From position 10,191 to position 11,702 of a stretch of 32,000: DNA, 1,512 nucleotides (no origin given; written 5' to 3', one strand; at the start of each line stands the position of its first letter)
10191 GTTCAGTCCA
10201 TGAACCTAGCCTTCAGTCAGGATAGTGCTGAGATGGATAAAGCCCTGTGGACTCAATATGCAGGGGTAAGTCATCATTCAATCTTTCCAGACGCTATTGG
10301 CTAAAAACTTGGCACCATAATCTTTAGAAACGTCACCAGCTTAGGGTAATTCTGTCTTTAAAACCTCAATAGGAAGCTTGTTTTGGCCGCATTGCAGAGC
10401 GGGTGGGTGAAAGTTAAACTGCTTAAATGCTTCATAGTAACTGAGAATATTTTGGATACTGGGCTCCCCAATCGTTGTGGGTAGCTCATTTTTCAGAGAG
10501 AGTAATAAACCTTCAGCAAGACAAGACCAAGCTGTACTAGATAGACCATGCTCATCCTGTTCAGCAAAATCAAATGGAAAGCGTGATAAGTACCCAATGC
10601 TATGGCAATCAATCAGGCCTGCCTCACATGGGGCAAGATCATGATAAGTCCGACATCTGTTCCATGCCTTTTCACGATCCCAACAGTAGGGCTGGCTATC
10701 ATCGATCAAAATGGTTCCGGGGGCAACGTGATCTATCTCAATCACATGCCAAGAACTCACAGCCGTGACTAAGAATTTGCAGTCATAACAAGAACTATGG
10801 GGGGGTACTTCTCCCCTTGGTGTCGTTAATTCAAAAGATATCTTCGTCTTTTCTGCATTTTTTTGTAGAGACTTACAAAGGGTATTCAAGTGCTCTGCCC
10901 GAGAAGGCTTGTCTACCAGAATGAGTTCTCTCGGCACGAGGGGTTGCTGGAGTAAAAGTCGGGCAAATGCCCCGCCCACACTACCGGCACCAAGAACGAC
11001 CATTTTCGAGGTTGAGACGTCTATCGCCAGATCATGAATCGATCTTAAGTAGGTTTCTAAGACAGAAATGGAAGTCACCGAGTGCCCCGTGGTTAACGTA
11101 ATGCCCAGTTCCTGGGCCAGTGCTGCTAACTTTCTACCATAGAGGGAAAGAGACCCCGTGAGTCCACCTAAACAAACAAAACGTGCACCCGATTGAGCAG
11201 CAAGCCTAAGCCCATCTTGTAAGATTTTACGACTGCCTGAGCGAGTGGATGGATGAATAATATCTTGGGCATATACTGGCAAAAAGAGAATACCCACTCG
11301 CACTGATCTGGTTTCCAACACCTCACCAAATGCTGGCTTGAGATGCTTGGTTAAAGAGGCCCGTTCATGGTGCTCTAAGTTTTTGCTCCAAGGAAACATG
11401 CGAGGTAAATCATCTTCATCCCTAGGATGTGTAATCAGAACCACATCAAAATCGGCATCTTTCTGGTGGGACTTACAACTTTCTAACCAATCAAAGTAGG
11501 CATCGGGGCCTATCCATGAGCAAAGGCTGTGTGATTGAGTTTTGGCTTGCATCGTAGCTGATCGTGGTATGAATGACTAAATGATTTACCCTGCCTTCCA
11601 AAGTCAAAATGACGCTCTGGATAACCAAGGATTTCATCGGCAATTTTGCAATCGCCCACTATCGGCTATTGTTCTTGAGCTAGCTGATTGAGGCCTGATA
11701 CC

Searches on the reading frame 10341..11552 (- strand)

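Call 79: search_protein_families(library=ncbifam, proteins=[window:10341-11552:-], max_evalue=0.001)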
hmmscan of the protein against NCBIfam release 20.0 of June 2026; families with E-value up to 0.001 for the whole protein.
window:10341-11552:- (403 aa): 2 families
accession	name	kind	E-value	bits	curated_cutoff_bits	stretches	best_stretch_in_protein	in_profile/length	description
NF053554.1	prodigi_MAP_PigE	equivalog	2.6e-18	65.7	850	1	88-355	65-305/837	prodigiosin MAP biosynthesis aminotransferase PigE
TIGR04058.1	AcACP_reductase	equivalog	0.00075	18.9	449.7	1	103-231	74-203/339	long-chain acyl-[acyl-carrier-protein] reductase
